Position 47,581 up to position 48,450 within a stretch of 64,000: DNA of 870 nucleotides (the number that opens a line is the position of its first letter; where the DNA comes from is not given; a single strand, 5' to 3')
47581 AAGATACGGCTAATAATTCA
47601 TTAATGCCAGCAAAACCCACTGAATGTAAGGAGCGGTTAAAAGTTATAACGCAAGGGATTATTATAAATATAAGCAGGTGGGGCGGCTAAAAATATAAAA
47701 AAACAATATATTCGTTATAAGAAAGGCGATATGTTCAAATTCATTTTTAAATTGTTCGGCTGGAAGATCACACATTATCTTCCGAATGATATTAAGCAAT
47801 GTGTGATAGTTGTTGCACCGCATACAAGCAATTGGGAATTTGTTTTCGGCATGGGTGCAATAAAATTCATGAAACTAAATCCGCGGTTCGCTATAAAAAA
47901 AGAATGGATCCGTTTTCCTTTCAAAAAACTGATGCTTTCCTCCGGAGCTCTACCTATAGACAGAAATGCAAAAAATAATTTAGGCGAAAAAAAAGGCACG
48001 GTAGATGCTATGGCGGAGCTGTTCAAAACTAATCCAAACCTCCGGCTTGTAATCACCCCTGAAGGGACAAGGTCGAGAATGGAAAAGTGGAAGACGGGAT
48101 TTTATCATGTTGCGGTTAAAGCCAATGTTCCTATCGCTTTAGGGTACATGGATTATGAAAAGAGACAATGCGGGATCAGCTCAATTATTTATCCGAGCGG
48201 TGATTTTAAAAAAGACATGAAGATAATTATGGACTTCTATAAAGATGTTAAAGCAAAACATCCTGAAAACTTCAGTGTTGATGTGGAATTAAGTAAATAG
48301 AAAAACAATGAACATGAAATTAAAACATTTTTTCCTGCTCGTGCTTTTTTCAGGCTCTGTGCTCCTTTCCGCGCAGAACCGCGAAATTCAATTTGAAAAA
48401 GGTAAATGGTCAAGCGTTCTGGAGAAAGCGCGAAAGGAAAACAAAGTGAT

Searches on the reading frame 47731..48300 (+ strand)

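Call 8: search_protein_families(library=pfam, proteins=[window:47731-48300:+], max_evalue=0.001)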
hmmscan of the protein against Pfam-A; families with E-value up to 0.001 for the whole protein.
window:47731-48300:+ (189 aa): 1 family
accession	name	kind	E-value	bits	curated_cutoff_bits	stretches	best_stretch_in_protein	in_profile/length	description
PF01553.26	Acyltransferase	-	9.4e-14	51.8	23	1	18-135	11-126/132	Acyltransferase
